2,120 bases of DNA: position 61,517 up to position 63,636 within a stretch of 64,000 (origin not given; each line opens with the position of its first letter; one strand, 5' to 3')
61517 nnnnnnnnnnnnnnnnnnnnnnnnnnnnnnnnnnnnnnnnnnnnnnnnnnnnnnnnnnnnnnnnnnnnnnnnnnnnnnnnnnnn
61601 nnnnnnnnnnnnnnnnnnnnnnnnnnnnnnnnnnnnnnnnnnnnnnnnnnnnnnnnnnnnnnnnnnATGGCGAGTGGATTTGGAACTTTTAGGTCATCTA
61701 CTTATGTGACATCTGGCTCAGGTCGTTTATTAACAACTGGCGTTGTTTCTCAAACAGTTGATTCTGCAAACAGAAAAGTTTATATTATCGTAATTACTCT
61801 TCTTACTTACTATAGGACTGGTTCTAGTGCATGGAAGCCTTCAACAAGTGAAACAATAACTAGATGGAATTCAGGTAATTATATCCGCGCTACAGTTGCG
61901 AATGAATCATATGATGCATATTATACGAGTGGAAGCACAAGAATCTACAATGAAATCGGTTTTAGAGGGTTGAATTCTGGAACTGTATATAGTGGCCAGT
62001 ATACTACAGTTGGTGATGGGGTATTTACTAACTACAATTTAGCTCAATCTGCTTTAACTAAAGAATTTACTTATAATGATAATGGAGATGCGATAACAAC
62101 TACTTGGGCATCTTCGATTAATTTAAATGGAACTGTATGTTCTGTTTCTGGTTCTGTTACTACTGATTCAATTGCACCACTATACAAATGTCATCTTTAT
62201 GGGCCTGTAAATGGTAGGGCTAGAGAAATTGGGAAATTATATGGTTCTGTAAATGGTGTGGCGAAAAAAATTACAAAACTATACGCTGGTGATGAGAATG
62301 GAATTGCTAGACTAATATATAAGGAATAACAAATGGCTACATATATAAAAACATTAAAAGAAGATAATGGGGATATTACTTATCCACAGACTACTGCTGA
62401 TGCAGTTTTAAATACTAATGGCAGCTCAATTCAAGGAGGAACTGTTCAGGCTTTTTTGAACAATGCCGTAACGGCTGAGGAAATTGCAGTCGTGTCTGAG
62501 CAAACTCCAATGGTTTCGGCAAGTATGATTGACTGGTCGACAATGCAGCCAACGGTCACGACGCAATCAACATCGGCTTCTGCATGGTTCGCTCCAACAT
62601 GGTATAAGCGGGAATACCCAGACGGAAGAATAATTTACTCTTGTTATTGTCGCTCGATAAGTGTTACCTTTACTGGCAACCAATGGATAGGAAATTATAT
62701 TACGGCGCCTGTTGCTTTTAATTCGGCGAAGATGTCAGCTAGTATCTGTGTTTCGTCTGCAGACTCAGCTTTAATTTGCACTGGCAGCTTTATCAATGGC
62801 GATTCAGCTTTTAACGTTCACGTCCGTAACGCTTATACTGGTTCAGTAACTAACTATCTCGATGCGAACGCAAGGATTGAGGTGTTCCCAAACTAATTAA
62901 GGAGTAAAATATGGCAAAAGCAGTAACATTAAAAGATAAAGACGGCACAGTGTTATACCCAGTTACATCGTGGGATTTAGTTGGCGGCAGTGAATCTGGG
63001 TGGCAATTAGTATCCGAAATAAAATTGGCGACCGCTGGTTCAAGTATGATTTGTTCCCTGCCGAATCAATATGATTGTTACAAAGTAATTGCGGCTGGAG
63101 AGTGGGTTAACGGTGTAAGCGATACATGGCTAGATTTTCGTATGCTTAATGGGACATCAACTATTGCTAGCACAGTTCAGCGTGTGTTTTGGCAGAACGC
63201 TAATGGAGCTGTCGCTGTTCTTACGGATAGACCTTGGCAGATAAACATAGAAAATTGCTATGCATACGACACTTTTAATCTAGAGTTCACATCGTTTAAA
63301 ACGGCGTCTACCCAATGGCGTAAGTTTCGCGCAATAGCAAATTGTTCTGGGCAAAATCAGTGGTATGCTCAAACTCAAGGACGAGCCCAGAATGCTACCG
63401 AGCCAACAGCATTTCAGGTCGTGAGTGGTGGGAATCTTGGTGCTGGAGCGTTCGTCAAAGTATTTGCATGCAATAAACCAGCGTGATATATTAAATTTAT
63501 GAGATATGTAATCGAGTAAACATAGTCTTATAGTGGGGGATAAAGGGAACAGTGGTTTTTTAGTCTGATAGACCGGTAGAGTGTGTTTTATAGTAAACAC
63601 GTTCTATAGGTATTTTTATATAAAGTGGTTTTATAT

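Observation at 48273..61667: Tail-fibre region built from shuffled modules: a ~350-aa domain in three copies, a 35-aa motif seven times, and a duplicated two-gene unit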

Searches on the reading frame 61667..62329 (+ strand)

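Call 7: search_protein_families(library=pfam, proteins=[window:61667-62329:+], max_evalue=0.01)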
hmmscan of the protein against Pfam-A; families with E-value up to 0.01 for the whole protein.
window:61667-62329:+ (220 aa): 0 families

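Call 8: search_protein_families(library=phrogs, proteins=[window:61667-62329:+], max_evalue=0.01)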
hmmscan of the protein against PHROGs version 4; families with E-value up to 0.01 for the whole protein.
window:61667-62329:+ (220 aa): 0 families

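Call 39: search_protein_families(library=pfam, proteins=[window:61667-62329:+], max_evalue=5)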
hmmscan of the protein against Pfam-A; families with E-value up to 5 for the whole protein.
window:61667-62329:+ (220 aa): 2 families
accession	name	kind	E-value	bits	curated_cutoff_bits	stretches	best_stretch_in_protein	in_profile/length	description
PF16773.11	Phage_SSB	-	0.066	13.7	25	1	105-141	58-94/119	Lactococcus phage single-stranded DNA binding protein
PF18707.7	IL2RB_N1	-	0.09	13.7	31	1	136-177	6-45/92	Interleukin-2 receptor subunit beta N-terminal domain 1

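Call 89: search_protein_families(library=ncbifam, proteins=[window:61667-62329:+], max_evalue=0.01)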
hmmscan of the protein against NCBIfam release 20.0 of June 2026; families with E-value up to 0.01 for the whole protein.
window:61667-62329:+ (220 aa): 0 families

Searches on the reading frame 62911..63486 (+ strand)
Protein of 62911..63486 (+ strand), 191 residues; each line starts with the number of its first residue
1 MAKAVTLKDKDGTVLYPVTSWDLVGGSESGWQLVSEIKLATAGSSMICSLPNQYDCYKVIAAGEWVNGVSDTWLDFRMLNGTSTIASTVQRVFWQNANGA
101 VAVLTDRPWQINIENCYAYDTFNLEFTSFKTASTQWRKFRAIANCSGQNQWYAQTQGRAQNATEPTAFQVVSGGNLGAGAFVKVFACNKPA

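Call 7: search_protein_families(library=pfam, proteins=[window:62911-63486:+], max_evalue=0.01)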
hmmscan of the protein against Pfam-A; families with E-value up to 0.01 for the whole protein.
window:62911-63486:+ (191 aa): 0 families

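Call 8: search_protein_families(library=phrogs, proteins=[window:62911-63486:+], max_evalue=0.01)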
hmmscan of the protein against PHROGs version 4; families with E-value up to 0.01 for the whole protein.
window:62911-63486:+ (191 aa): 0 families

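Call 35: find_encoding_contigs(protein=window:62911-63486:+, flank=10000, max_places=2)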
Protein window:62911-63486:+ (191 aa): 7 contigs read that carry it; 2 places shown.
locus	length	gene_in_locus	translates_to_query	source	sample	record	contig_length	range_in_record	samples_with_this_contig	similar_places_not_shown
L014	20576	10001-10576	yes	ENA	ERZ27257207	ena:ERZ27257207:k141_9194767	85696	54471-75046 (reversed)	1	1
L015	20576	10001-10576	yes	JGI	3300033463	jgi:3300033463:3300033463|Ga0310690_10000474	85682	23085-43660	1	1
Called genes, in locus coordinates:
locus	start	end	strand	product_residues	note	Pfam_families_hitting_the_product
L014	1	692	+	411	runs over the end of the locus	-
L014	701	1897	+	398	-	-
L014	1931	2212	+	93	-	-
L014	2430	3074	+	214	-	-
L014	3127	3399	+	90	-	-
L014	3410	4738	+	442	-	-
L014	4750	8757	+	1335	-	-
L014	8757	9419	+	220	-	-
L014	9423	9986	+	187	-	-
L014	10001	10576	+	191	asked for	-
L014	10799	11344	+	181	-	-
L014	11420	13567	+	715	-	-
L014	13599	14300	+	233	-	-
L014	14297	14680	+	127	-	-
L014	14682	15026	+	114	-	-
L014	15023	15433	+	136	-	-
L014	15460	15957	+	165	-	-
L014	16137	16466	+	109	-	-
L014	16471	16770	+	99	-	-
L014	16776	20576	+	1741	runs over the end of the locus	PF20155:TMP_3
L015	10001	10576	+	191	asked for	-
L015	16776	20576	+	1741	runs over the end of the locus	PF20155:TMP_3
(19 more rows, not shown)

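Call 39: search_protein_families(library=pfam, proteins=[window:62911-63486:+, L014:10799-11344:+, L014:11420-13567:+], max_evalue=5)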
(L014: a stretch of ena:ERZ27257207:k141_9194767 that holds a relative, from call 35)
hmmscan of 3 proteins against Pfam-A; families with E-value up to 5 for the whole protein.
window:62911-63486:+ (191 aa): 0 families

L014:10799-11344:+ (181 aa): 3 families
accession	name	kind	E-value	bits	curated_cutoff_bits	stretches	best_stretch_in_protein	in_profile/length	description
PF07201.16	HrpJ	-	0.037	14.8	25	1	73-165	19-107/166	HrpJ-like domain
PF02537.21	CRCB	-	0.16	12.8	32.9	1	18-57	55-99/103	CrcB-like protein, Camphor Resistance (CrcB)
PF19529.4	DUF6057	-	0.2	10.9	29.8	1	23-67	54-94/569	Family of unknown function (DUF6057)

L014:11420-13567:+ (715 aa): 1 family
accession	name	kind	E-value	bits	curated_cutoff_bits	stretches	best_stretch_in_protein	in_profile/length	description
PF05065.19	Phage_capsid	-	0.0066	16.3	24.2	1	411-702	1-273/280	Phage capsid family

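Call 43: search_dna_similar(query=L014:11420-13567:+, collection=phages, mode=protein, max_rows=12)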
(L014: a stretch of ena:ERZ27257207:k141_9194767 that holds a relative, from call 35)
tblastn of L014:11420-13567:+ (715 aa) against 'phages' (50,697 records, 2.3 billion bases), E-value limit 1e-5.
No match.

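Call 89: search_protein_families(library=ncbifam, proteins=[window:62911-63486:+], max_evalue=0.01)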
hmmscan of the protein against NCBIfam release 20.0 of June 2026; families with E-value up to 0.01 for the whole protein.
window:62911-63486:+ (191 aa): 0 families

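Call 90: search_protein_families(library=phrogs, proteins=[L014:13599-14300:+, L014:15460-15957:+, L014:11420-13567:+], max_evalue=0.01)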
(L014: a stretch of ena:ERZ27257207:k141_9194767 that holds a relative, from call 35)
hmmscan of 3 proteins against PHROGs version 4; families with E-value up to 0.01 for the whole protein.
L014:13599-14300:+ (233 aa): 1 family
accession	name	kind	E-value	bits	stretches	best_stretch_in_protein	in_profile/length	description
phrog_442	-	connector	0.00012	22.4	1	165-219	205-259/270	head-tail adaptor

L014:15460-15957:+ (165 aa): 0 families

L014:11420-13567:+ (715 aa): 0 families
